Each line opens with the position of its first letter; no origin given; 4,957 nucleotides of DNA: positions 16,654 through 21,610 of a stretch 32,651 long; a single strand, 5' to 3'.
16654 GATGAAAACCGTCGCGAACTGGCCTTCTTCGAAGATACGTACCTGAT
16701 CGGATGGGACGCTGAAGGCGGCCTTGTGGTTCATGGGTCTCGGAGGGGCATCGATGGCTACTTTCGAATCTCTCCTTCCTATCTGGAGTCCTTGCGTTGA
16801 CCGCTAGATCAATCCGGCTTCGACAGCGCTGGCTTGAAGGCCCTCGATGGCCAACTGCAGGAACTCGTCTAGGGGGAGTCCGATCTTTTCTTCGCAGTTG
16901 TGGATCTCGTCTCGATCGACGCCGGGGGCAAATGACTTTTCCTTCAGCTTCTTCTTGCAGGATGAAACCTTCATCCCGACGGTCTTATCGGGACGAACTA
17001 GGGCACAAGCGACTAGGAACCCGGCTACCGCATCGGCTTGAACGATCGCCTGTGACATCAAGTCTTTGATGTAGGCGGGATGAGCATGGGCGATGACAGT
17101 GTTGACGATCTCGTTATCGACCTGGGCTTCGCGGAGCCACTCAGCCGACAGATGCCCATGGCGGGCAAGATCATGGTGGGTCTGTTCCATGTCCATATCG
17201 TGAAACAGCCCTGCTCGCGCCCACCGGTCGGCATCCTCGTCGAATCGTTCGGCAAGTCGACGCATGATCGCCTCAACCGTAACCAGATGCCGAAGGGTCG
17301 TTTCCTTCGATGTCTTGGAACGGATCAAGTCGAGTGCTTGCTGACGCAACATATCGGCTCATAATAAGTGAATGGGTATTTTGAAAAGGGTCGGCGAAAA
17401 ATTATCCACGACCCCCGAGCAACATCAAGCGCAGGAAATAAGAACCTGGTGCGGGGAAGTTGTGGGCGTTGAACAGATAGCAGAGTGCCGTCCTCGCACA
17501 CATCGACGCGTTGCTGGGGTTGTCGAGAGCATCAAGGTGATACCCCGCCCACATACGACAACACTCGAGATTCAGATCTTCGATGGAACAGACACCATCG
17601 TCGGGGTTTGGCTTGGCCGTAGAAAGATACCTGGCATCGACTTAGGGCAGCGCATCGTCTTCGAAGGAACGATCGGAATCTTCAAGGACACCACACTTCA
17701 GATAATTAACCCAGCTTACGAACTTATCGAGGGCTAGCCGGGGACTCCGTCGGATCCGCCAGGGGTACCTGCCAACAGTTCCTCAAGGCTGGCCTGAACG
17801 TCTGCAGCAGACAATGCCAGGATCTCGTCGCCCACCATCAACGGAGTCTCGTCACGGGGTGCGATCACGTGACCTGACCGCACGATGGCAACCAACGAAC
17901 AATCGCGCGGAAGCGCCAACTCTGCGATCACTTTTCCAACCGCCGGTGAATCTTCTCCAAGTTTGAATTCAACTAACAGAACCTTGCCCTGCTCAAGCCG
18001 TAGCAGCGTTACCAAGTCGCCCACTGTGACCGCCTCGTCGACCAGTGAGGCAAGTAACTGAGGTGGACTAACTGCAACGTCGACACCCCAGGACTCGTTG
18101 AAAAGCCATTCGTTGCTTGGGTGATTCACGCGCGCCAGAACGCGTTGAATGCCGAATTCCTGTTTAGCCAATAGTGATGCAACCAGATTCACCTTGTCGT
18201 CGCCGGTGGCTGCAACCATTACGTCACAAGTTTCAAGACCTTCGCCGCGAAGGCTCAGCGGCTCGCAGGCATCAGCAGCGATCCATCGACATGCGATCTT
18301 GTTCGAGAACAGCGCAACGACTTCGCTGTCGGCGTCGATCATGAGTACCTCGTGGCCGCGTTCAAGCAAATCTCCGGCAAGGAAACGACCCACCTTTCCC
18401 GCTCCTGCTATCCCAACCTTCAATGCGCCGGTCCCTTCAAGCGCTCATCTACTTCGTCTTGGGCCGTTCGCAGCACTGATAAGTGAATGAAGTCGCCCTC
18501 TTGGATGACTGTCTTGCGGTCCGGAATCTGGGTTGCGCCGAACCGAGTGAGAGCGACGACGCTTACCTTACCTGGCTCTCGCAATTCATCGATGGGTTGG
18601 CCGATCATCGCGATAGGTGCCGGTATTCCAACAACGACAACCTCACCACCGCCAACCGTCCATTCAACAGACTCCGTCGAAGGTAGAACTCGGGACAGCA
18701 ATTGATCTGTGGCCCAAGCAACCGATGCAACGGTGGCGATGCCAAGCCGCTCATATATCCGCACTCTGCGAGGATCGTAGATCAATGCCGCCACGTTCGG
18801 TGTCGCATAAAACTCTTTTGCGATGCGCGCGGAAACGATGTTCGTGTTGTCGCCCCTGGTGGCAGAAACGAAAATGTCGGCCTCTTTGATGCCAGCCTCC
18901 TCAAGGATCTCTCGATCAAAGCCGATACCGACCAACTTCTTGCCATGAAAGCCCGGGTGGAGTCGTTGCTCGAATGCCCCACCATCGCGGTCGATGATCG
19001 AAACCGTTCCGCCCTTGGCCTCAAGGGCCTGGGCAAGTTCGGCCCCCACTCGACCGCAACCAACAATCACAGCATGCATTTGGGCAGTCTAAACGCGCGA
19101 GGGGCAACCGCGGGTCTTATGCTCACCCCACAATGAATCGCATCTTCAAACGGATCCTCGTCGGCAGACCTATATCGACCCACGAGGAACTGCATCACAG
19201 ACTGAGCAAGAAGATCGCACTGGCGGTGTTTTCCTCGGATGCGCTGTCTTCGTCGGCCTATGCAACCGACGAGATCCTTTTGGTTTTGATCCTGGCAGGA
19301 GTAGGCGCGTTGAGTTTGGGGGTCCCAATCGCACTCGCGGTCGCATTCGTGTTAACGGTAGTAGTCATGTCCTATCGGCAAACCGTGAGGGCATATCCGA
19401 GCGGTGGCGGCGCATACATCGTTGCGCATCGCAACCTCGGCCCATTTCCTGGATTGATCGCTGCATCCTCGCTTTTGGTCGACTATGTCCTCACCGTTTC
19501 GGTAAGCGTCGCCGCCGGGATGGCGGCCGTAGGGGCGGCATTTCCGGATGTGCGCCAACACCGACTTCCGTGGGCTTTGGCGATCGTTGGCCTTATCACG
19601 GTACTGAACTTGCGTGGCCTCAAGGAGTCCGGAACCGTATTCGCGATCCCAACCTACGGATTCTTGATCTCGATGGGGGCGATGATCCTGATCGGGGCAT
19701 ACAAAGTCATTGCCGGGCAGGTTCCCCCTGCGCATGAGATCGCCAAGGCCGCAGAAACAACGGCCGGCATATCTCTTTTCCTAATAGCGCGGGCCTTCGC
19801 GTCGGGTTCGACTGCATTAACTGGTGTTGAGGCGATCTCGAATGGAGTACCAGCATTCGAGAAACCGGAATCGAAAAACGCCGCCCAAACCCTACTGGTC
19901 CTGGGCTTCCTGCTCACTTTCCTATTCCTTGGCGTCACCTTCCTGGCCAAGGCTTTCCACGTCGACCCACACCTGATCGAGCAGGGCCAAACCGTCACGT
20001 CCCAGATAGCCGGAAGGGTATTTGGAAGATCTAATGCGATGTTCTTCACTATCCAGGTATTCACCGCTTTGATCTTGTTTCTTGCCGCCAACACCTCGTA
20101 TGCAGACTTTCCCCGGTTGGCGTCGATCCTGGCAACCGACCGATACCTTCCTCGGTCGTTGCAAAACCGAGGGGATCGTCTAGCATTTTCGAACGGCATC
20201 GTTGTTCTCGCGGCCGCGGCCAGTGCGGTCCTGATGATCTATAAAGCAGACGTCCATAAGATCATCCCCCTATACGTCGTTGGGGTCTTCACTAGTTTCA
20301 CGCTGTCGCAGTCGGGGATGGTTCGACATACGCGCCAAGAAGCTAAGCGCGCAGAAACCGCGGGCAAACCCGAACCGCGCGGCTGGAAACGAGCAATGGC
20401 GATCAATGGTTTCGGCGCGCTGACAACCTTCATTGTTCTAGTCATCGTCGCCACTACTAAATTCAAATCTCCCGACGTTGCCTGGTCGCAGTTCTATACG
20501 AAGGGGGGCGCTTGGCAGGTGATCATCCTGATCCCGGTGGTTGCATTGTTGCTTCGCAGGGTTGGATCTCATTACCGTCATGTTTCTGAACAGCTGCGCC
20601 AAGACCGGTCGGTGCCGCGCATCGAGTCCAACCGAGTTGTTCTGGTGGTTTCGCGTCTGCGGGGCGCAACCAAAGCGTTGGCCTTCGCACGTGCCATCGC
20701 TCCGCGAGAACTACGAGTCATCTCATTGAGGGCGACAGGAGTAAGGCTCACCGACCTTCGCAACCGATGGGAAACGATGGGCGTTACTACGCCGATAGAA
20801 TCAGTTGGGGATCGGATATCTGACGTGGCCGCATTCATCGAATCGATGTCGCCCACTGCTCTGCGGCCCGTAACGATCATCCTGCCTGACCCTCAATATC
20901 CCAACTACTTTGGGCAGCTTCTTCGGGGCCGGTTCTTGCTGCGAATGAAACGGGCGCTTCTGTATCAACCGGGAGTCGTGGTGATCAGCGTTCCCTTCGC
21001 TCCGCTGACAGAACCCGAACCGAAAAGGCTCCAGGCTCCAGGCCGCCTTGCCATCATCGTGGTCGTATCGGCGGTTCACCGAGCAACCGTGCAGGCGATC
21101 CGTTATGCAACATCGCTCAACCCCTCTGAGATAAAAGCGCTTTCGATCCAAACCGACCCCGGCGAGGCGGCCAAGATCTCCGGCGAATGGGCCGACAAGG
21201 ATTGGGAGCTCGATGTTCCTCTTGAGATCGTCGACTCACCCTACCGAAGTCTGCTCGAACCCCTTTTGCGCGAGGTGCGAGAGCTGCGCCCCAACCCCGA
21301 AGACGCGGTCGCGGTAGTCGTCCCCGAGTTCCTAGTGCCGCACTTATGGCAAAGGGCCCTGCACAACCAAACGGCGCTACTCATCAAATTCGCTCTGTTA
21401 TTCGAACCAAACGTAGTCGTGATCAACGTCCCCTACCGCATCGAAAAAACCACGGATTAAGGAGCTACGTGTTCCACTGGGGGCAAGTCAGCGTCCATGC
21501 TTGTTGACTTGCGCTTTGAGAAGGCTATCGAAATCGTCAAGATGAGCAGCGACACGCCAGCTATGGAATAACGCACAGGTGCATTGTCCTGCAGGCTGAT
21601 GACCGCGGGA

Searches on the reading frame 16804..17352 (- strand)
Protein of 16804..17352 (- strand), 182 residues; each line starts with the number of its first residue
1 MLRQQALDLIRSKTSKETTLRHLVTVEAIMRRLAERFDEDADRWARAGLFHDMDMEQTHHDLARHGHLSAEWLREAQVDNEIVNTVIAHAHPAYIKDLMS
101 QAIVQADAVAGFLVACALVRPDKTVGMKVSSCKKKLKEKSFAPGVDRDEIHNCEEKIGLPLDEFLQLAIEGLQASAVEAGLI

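Call 26: search_protein_families(library=pfam, proteins=[window:16804-17352:-], max_evalue=0.001)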
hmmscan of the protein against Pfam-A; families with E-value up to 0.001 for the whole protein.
window:16804-17352:- (182 aa): 1 family
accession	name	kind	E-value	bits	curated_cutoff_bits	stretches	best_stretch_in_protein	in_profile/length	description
PF01966.28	HD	-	1e-08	35.9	22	1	20-107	2-111/116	HD domain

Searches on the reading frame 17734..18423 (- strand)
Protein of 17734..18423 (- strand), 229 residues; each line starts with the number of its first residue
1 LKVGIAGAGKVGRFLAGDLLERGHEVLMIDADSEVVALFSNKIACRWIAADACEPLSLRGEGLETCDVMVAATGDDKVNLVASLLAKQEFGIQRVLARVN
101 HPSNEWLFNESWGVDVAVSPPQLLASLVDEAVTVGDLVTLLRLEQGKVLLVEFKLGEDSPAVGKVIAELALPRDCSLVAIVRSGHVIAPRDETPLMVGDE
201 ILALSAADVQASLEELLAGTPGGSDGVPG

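Call 26: search_protein_families(library=pfam, proteins=[window:17734-18423:-], max_evalue=0.001)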
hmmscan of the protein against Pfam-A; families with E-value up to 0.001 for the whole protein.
window:17734-18423:- (229 aa): 4 families
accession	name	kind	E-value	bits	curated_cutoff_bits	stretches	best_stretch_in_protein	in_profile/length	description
PF02254.24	TrkA_N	-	1.4e-24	87.1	23.8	1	5-120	3-116/116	TrkA-N domain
PF02080.26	TrkA_C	-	2.6e-14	53.3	27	1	150-217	1-70/71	TrkA-C domain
PF02558.23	ApbA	-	0.00052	20.1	22.2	1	3-41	1-39/150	Ketopantoate reductase PanE/ApbA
PF03807.23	F420_oxidored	-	0.00095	20.2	21.6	0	2-53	1-54/94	NADP oxidoreductase coenzyme F420-dependent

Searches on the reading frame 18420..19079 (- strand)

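Call 26: search_protein_families(library=pfam, proteins=[window:18420-19079:-], max_evalue=0.001)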
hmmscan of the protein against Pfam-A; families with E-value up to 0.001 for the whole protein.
window:18420-19079:- (219 aa): 4 families
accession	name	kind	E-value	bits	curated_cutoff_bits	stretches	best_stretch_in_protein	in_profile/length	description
PF02254.24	TrkA_N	-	9.2e-23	81.2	23.8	1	4-119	2-115/116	TrkA-N domain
PF02080.26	TrkA_C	-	3.9e-06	27.1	27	1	153-212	7-68/71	TrkA-C domain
PF23443.1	DUF7126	-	0.00023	21.8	28.7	0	55-105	30-75/102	Family of unknown function (DUF7126)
PF00070.33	Pyr_redox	-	0.00078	20.3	22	0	2-32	1-31/82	Pyridine nucleotide-disulphide oxidoreductase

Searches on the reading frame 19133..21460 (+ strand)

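Call 26: search_protein_families(library=pfam, proteins=[window:19133-21460:+], max_evalue=0.001)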
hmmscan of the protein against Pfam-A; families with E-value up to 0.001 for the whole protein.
window:19133-21460:+ (775 aa): 1 family
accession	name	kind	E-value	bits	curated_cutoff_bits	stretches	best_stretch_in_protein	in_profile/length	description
PF13520.12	AA_permease_2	-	4.6e-33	115.2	27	1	34-454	11-418/427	Amino acid permease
